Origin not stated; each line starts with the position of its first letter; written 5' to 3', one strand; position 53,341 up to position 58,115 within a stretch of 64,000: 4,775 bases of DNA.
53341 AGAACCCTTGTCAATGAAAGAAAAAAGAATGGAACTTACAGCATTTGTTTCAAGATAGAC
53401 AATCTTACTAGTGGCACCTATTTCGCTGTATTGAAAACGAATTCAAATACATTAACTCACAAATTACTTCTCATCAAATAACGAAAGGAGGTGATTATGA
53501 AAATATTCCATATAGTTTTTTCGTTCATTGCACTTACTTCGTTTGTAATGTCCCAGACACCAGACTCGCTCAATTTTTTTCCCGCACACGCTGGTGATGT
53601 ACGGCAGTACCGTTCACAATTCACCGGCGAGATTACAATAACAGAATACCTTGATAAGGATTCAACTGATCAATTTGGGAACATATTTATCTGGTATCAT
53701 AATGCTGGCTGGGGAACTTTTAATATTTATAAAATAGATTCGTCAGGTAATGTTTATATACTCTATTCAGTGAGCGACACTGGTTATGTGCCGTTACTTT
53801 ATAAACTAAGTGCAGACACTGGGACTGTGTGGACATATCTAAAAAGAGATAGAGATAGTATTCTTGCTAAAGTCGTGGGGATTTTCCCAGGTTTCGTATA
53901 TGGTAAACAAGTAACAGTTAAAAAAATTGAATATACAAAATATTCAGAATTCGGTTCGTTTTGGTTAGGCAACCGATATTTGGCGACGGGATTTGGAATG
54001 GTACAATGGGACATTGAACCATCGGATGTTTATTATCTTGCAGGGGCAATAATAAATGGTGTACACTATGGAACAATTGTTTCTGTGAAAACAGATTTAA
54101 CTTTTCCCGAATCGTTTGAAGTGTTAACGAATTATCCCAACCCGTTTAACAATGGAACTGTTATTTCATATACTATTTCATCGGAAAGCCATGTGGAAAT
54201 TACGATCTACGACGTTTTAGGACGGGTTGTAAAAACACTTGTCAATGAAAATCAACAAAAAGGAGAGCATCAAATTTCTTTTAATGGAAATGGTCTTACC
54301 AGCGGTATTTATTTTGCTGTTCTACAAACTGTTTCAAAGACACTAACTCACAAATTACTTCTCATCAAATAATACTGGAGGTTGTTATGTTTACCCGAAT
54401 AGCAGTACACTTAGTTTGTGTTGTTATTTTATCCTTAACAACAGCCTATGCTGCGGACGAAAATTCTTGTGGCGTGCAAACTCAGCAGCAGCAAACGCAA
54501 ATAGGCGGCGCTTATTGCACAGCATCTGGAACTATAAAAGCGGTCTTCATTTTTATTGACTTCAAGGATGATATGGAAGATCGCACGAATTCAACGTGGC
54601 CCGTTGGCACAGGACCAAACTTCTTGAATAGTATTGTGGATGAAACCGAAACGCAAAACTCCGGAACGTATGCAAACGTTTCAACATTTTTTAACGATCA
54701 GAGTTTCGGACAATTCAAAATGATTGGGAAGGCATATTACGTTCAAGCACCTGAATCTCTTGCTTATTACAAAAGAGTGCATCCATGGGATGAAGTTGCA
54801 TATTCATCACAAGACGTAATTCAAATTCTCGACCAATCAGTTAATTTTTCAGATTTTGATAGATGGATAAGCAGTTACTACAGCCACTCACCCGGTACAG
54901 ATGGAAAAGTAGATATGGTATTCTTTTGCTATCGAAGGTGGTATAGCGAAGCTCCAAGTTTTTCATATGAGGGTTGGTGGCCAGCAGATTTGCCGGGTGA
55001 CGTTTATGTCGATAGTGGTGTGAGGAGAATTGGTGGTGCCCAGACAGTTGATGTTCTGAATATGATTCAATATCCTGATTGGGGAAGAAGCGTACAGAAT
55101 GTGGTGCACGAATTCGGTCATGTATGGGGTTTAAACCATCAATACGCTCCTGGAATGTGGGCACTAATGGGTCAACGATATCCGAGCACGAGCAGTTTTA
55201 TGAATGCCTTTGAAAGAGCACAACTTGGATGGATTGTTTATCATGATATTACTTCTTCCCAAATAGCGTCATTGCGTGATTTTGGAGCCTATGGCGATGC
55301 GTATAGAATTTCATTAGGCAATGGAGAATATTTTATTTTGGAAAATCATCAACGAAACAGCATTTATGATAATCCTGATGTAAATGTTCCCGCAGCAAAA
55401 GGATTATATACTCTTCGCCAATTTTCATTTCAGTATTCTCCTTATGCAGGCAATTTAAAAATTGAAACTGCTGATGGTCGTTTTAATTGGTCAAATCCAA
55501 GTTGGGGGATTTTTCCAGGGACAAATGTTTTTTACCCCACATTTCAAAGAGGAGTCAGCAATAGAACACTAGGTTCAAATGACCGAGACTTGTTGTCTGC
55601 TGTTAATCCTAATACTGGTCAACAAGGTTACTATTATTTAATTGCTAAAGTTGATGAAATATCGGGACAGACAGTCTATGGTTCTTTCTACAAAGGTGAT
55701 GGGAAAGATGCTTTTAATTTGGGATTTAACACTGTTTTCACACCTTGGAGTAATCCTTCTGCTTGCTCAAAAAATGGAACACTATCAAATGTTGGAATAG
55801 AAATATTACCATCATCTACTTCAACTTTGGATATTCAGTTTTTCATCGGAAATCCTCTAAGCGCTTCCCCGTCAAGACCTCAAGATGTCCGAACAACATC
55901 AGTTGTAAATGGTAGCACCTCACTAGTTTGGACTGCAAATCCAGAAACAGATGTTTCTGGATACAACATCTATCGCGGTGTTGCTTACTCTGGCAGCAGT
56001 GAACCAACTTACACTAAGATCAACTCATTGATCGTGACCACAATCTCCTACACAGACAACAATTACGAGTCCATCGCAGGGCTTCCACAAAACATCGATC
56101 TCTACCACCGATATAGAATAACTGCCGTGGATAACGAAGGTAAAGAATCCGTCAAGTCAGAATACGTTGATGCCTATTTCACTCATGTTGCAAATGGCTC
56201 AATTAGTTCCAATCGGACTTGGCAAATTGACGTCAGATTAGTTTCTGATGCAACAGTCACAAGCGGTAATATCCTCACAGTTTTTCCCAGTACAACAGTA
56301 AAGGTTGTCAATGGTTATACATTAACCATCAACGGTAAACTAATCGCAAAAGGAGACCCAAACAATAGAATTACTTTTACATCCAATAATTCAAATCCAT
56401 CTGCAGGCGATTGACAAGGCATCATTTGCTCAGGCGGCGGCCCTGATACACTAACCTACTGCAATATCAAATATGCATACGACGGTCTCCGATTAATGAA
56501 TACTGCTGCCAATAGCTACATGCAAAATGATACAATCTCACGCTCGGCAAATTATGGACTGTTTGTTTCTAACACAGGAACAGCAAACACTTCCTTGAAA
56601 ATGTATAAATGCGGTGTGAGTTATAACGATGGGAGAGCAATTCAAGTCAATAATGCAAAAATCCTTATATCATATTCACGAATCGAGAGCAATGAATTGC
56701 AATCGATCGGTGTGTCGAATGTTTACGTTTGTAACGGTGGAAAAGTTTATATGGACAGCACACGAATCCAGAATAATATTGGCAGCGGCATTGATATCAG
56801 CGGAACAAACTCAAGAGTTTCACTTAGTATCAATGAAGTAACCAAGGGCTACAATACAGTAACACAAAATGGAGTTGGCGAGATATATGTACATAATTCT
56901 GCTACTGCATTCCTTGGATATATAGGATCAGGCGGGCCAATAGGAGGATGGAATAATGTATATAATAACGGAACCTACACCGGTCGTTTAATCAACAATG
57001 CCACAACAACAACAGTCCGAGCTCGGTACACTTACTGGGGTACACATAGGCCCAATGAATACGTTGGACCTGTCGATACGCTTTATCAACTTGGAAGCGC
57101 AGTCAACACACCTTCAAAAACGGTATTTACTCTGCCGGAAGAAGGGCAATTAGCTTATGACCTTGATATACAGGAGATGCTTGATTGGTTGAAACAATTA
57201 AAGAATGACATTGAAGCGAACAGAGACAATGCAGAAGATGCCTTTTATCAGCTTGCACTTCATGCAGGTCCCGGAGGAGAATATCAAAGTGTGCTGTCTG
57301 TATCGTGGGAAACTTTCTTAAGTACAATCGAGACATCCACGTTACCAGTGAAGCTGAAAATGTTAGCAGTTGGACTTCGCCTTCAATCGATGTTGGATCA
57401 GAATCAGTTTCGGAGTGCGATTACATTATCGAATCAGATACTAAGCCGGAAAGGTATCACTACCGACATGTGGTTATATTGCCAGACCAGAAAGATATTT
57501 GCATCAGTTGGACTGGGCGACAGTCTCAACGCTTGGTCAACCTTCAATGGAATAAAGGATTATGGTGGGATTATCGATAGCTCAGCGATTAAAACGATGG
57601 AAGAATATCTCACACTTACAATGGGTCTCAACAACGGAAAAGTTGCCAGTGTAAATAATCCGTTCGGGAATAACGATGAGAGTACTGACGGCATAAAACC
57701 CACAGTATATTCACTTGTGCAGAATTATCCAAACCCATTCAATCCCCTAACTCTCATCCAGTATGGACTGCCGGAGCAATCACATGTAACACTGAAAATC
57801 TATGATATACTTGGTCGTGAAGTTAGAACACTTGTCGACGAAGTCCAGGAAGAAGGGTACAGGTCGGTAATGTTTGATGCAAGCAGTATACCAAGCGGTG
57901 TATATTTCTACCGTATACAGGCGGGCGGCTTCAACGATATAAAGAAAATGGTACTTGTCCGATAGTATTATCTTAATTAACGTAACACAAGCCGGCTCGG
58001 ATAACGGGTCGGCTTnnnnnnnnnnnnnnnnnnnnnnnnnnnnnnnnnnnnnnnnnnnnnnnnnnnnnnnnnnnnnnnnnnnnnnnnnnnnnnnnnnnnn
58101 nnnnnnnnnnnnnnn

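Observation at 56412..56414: A single in-frame TGA splits a roughly 1190-aa metzincin / FN3 / beta-helix / T9SS-CTD protein into two ORFs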

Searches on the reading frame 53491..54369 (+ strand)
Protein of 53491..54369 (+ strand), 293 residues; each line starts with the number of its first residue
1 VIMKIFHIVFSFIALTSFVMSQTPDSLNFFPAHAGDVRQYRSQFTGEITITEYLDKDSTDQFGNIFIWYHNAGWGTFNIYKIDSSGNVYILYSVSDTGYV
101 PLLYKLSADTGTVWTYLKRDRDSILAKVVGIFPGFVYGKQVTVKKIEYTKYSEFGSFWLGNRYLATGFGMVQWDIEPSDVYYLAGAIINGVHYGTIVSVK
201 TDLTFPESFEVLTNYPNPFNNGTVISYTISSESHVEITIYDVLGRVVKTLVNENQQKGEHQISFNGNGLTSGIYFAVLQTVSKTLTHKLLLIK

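Call 7: search_protein_families(library=pfam, proteins=[window:53491-54369:+], max_evalue=0.01)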
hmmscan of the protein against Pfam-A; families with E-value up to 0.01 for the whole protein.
window:53491-54369:+ (293 aa): 3 families
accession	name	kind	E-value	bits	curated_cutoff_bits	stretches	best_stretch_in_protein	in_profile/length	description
PF18962.6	Por_Secre_tail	-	5.2e-13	49.5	27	1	215-290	2-74/75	Secretion system C-terminal sorting domain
PF13860.13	FlgD_ig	-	6.2e-06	26.5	27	1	230-274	20-69/79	FlgD Ig-like domain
PF13585.12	CHU_C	-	0.00074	20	27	1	220-283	15-76/86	CHU_C Type IX secretion signal domain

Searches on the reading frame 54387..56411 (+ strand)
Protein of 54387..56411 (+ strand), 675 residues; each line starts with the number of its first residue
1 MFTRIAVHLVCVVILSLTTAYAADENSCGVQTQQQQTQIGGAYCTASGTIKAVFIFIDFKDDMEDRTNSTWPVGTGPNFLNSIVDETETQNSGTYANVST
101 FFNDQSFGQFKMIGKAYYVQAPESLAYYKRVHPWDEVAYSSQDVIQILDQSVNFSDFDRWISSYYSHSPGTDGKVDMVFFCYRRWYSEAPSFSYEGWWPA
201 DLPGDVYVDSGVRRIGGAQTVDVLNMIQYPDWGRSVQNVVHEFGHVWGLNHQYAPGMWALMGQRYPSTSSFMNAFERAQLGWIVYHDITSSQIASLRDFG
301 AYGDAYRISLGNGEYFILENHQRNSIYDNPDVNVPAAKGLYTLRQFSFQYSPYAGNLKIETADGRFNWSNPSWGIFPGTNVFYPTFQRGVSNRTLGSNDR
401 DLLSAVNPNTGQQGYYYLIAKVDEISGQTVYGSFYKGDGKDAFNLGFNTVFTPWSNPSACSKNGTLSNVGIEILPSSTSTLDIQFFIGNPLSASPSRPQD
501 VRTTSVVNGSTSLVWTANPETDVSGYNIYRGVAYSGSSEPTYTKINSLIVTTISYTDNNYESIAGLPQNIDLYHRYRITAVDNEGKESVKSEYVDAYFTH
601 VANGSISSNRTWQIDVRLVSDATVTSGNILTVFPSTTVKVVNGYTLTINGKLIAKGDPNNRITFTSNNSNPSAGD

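Call 7: search_protein_families(library=pfam, proteins=[window:54387-56411:+], max_evalue=0.01)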
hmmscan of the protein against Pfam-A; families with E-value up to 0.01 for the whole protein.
window:54387-56411:+ (675 aa): 1 family
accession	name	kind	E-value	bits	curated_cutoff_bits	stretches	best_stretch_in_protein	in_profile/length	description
PF13688.12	Reprolysin_5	-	0.0042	17.8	27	0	227-287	133-187/196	Metallo-peptidase family M12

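Call 8: search_protein_families(library=ncbifam, proteins=[window:54387-56411:+], max_evalue=0.01)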
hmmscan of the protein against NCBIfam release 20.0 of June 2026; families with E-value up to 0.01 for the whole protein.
window:54387-56411:+ (675 aa): 1 family
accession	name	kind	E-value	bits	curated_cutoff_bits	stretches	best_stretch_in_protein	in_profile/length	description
TIGR03296.1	M6dom_TIGR03296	domain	2e-13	50.9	110.8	1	55-328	2-275/286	M6 family metalloprotease domain-containing protein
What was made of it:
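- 54387..56414 (+): ORF1, 675 aa. It contains an N-terminal signal-peptide-like helix, an M6-like zinc metalloprotease, an FN3-like domain and the first ~73 aa of a beta-helix. It ends at the premature TGA. TIGR03296 M6 domain, E = 2e-13, 50.9 bits, below the 110.8 cutoff (call 8).
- On Peptidase M6 (InhA) family: TIGR03296 scores 50.9 bits against a 110.8 cutoff (call 8).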

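Call 37: search_protein_families(library=pfam, proteins=[P0044], max_evalue=1)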
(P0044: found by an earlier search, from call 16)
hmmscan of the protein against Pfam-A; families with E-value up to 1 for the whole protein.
P0044 (1150 aa): 6 families
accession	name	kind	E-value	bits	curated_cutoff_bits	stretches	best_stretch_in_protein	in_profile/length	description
PF18962.6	Por_Secre_tail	-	9e-10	39.2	27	1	1072-1147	2-74/75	Secretion system C-terminal sorting domain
PF05547.17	Peptidase_M6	-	5.2e-06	26.4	22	2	336-387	226-281/294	Immune inhibitor A peptidase M6, catalytic domain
PF13229.12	Beta_helix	-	0.00014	22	25.9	2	582-715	28-147/158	Right handed beta helix region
PF01400.30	Astacin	-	0.0021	18.2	22.5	1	311-352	54-95/189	Astacin (Peptidase family M12A)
PF13860.13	FlgD_ig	-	0.003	17.9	27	1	1083-1125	15-58/79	FlgD Ig-like domain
PF13585.12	CHU_C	-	0.01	16.4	27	1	1088-1137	25-72/86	CHU_C Type IX secretion signal domain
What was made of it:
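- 55869..56186 (+): FN3-like beta-sandwich domain (about aa 495-600). Pfam did not detect it (calls 7, 37).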

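Call 55: search_solved_structures(query=A4, max_evalue=0.01)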
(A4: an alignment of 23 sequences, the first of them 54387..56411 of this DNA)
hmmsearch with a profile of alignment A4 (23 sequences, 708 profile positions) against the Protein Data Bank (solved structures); distinct sequences matched with E-value up to 0.01: 2.
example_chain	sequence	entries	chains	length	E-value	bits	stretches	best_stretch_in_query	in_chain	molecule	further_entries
1hov_A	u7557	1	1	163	0.0013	20.5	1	159-265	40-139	MATRIX METALLOPROTEINASE-2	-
1qib_A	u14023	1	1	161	0.0028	19.4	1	159-265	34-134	72 kDa type IV collagenase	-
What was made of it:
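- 55107..55139 (+): Zinc-binding motif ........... (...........). The family profile weakly matches the MMP-2 catalytic domain, E = 1.3e-3 (call 55).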

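Call 61: predict_structure(alignment_id=A4)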
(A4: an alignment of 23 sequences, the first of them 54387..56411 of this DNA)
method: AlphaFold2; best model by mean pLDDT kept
length: 675 residues; sequences in the alignment: 23
mean_pLDDT: 81.1   pTM: 0.77
mean pLDDT of the five models: 81.1, 80.4, 79.2, 78.9, 77.5
residues with pLDDT >= 90: 332; 70-90: 216; 50-70: 36; < 50: 91
segments of 3 or more residues with pLDDT < 50: 18-35, 603-675
pLDDT, mean of each block of 10 residues (from residue 1): 73 63 36 52 92 96 88 87 89 84 92 95 96 94 96 94 90 95 87 87 94 92 90 82 89 81 69 91 94 94 94 92 80 74 83 78 93 88 91 92 90 90 85 84 89 95 93 86 96 94 77 93 96 84 93 89 75 91 95 85 42 37 33 30 34 36 38 32
secondary structure, 60 per line:
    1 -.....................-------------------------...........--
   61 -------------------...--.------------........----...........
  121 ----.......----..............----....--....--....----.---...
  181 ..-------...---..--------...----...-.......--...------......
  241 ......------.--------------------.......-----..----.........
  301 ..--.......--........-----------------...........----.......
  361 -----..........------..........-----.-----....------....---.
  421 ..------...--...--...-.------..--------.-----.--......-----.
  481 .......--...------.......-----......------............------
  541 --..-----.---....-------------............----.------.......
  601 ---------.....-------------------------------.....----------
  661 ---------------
elements in order: H2-22 E48-58 H98-105 E110-120 H125-131 H136-149 H154-157 E160-163 E166-169 E178-182 E206-208 E213-215 E220-223 H235-246 H274-280 E292-298 H299-302 E305-311 E314-321 E339-349 E354-360 E366-375 E382-391 E403-406 E413-416 E420-422 E429-431 E469-474 E480-487 E499-505 E511-516 E523-534 E554-557 E571-582 E594-600 E610-614 E646-650
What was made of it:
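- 54387..56414 (+): AlphaFold model: pLDDT 80-96 for aa 40-600 and below 50 for aa 603-675 (call 61).
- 54387..54455 (+): Predicted Sec signal peptide (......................|ADE). Modelled as helix 2-22 followed by a disordered linker (call 61).
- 55869..56186 (+): Strands 499-600 in the model (call 61).
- The ORF1 tail at aa 603-675 has pLDDT below 50 (call 61).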

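Call 63: fold_search(model_id=the predicted structure, library=pdb)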
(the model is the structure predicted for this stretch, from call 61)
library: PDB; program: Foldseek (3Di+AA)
matches with E <= 10: 1479; with E <= 0.001: 205
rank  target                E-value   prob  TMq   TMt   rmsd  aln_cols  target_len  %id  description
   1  7ceg_A                3.6e-06  1.00  0.13  0.21  30.2       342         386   16  Crystal structure of the complex between mouse PTP delta and neuroligin-3 (released 2021-02-24)
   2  4kgl_B                5.7e-06  1.00  0.12  0.14   9.0       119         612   17  Crystal structure of human alpha-L-iduronidase complex with [2R,3R,4R,5S]-2-carboxy-3,4,5-trihydroxy-piperidine (released 2013-09-18)
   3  4mj4_A                8.9e-06  1.00  0.12  0.14  12.8       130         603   16  Human iduronidase apo structure P21 form (released 2013-09-18)
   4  4o00_A                9.4e-06  1.00  0.12  0.68   5.4       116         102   20  Crystal structure of the Titin A-band domain A3 (released 2014-12-24)
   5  8oiy_F                1.1e-05  1.00  0.13  0.75   4.2       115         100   20  Crystal structure of the R15908H missense variant of titin domain Fn3-3 (released 2023-08-23)
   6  5fm4_C                1.1e-05  1.00  0.12  0.68   5.8       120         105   17  Structure of the C-terminally extended domain My4 of human myomesin (space group P21) (released 2016-11-23)
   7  4yfd_A                1.3e-05  1.00  0.13  0.17  16.2       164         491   24  Crystal structure PTP delta Ig1-Fn2 in complex with IL-1RAcP (released 2015-05-06)
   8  4kgj_B                1.5e-05  1.00  0.12  0.14   9.1       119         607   17  Crystal structure of human alpha-L-iduronidase complex with 5-fluoro-alpha-L-idopyranosyluronic acid fluoride (released 2013-09-18)
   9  4obr_B                1.7e-05  1.00  0.12  0.13   9.1       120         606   17  Crystal structure of human alpha-L-iduronidase complex with alpha-L-iduronic acid (released 2015-01-14)
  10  8bxr                  2.0e-05  1.00  0.11  0.23  13.6       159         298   16  Titin FnIII-domain I109-I111 (I/A4-A/A6) from the MIR region (released 2023-02-15)
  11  8oiy_B                2.1e-05  1.00  0.13  0.72   4.7       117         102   20  Crystal structure of the R15908H missense variant of titin domain Fn3-3 (released 2023-08-23)
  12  8os3                  2.2e-05  1.00  0.13  0.73   4.0       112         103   17  Crystal structure of the titin domain Fn3-11 (released 2023-08-23)
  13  3w81_A                2.9e-05  1.00  0.12  0.13   9.1       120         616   17  Human alpha-l-iduronidase (released 2013-08-21)
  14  4y61_A                2.9e-05  0.99  0.12  0.20  32.3       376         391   16  Crystal structure of the complex between Slitrk2 LRR1 and PTP delta Ig1-Fn1 (released 2015-06-03)
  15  2xyc                  3.1e-05  1.00  0.12  0.25  10.7       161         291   13  CRYSTAL STRUCTURE OF NCAM2 IGIV-FN3I (released 2011-02-23)
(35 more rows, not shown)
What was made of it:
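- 55869..56186 (+): Foldseek matches titin and other Fn3 domains, TM 0.68-0.75, probability 1.00 (call 63).
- Checked: The AlphaFold model has a beta-sandwich at about aa 495-600 that matches titin Fn3 domains (TM 0.68-0.75, probability 1.00; calls 61, 63).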

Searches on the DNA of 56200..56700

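Call 32: search_rna_families(source=window, start=56200, end=56700, threshold=evalue, max_evalue=10)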
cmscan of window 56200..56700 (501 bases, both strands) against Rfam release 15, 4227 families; matches with E-value up to 10: 4.
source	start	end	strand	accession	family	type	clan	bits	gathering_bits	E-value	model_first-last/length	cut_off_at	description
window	56236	56340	-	RF01207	snR73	Gene; snRNA; snoRNA; CD-box;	CL00056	16.7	37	2.7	1-103/103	no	Small nucleolar RNA snR73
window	56200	56277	-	RF01674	P27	Gene; sRNA;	-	14.3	50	0.93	1-77/192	3'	Pseudomonas sRNA P27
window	56307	56356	+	RF03113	Poribacteria-1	Gene; sRNA;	-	13.9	74.2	8.6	1-107/107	no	Poribacteria-1 RNA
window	56450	56552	-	RF00012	U3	Gene; snRNA; snoRNA; CD-box;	CL00100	10.2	34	7.7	100-202/219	no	Small nucleolar RNA U3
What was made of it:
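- On Bacterial selenoprotein gene: No Rfam match near gathering score (call 32).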

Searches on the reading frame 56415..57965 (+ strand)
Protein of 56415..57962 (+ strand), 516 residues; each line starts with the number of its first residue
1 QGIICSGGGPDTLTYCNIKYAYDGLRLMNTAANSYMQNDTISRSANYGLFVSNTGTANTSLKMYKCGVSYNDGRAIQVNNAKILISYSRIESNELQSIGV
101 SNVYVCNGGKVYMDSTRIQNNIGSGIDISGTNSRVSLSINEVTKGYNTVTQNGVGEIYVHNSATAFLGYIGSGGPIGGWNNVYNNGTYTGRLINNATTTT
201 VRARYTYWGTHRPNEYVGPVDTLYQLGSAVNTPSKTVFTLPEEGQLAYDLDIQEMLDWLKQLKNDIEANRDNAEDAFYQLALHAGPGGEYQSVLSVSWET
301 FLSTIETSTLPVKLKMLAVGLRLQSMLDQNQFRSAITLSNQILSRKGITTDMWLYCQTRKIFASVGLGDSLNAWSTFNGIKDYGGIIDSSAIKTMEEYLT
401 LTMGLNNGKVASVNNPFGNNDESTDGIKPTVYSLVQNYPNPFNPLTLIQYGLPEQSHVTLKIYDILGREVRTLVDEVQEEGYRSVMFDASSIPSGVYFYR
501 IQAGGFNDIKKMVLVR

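Call 7: search_protein_families(library=pfam, proteins=[window:56415-57962:+], max_evalue=0.01)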
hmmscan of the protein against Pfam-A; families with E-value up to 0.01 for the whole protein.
window:56415-57962:+ (516 aa): 4 families
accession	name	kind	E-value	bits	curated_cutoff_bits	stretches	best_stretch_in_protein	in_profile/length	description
PF18962.6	Por_Secre_tail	-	5.6e-10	39.8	27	1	438-513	2-74/75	Secretion system C-terminal sorting domain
PF13229.12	Beta_helix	-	8.9e-05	22.6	25.9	1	2-162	2-147/158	Right handed beta helix region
PF13860.13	FlgD_ig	-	0.0024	18.3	27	1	449-503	15-75/79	FlgD Ig-like domain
PF13585.12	CHU_C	-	0.0032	18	27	0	454-503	25-72/86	CHU_C Type IX secretion signal domain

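Call 8: search_protein_families(library=ncbifam, proteins=[window:56415-57962:+], max_evalue=0.01)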
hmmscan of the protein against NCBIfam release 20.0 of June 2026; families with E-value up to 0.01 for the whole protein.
window:56415-57962:+ (516 aa): 3 families
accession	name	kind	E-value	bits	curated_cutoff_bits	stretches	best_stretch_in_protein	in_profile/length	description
TIGR04183.1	Por_Secre_tail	domain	1.9e-11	43.8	23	1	438-513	2-70/72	T9SS type A sorting domain-containing protein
NF052323.1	T9SSA_dep_M6i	equivalog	1.3e-09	36.7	600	1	435-513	958-1035/1043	T9SS-dependent M6-like inactivated metalloprotease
NF038113.1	T9SSA_dep_M36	equivalog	1.6e-08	33.2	885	1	342-514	727-868/869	T9SS-dependent M36 family metallopeptidase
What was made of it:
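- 56496..57965 (+): ORF2, 489 aa. It holds the rest of the beta-helix, a helical (TPR-like) region and the T9SS type A C-terminal sorting domain (about 57726-57953). It has no signal peptide of its own. PF18962 E = 5.6e-10 and TIGR04183 E = 1.9e-11, both above cutoff (calls 7, 8).
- On T9SS type A cargo protein: 39.8 bits against a 27 cutoff, and 43.8 bits against a 23 cutoff, at the end of ORF2 (calls 7, 8).
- Checked: PF18962 (E = 5.6e-10) and TIGR04183 both score above their cutoffs (calls 7, 8).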

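Call 14: find_encoding_contigs(protein=window:56496-57965:+, flank=6000, max_places=6)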
Protein window:56496-57965:+ (489 aa): no gene with exactly this product is on record in the collection.

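Call 16: list_cluster_members(proteins=[window:56496-57962:+, window:56520-57962:+, window:56601-57962:+, window:56751-57962:+, window:54387-56411:+])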
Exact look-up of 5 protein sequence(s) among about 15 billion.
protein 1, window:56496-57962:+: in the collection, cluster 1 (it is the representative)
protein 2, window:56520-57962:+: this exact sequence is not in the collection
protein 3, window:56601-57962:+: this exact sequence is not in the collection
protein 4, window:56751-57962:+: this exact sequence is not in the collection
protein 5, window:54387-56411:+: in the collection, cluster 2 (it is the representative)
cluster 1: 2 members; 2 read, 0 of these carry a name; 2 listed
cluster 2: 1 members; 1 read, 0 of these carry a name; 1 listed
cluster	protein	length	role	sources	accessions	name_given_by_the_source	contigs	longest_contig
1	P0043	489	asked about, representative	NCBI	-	-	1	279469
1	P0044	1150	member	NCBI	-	-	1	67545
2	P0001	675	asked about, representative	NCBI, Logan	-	-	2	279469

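Call 18: find_encoding_contigs(protein=P0044, flank=8000, max_places=6)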
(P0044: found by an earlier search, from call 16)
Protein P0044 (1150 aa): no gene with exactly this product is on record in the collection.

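Call 19: find_encoding_contigs(protein=P0043, flank=8000, max_places=6)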
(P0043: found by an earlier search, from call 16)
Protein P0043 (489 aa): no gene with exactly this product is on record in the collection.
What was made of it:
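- Tried and rejected: Look-ups for ORF2 (P0043) and P0044 found nothing on record (calls 14, 18, 19), so P0044's DNA and genome of origin remain unknown.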

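Call 37: search_protein_families(library=pfam, proteins=[P0044], max_evalue=1)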
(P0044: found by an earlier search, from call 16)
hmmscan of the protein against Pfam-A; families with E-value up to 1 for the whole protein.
P0044 (1150 aa): 6 families
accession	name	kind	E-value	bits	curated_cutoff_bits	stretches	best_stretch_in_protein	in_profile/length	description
PF18962.6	Por_Secre_tail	-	9e-10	39.2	27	1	1072-1147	2-74/75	Secretion system C-terminal sorting domain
PF05547.17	Peptidase_M6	-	5.2e-06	26.4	22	2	336-387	226-281/294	Immune inhibitor A peptidase M6, catalytic domain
PF13229.12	Beta_helix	-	0.00014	22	25.9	2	582-715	28-147/158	Right handed beta helix region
PF01400.30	Astacin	-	0.0021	18.2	22.5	1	311-352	54-95/189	Astacin (Peptidase family M12A)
PF13860.13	FlgD_ig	-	0.003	17.9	27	1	1083-1125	15-58/79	FlgD Ig-like domain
PF13585.12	CHU_C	-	0.01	16.4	27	1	1088-1137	25-72/86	CHU_C Type IX secretion signal domain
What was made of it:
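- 56190..57072 (+): Right-handed beta-helix domain, continuous across the stop codon (approximate limits). Pfam Beta_helix hit is sub-threshold (calls 7, 37).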

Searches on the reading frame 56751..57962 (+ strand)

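Call 37: search_protein_families(library=pfam, proteins=[P0044], max_evalue=1)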
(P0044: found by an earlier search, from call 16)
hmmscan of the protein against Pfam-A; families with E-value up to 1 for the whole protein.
P0044 (1150 aa): 6 families
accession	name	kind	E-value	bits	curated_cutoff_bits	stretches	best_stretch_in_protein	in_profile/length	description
PF18962.6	Por_Secre_tail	-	9e-10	39.2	27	1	1072-1147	2-74/75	Secretion system C-terminal sorting domain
PF05547.17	Peptidase_M6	-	5.2e-06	26.4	22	2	336-387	226-281/294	Immune inhibitor A peptidase M6, catalytic domain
PF13229.12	Beta_helix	-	0.00014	22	25.9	2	582-715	28-147/158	Right handed beta helix region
PF01400.30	Astacin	-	0.0021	18.2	22.5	1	311-352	54-95/189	Astacin (Peptidase family M12A)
PF13860.13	FlgD_ig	-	0.003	17.9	27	1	1083-1125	15-58/79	FlgD Ig-like domain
PF13585.12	CHU_C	-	0.01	16.4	27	1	1088-1137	25-72/86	CHU_C Type IX secretion signal domain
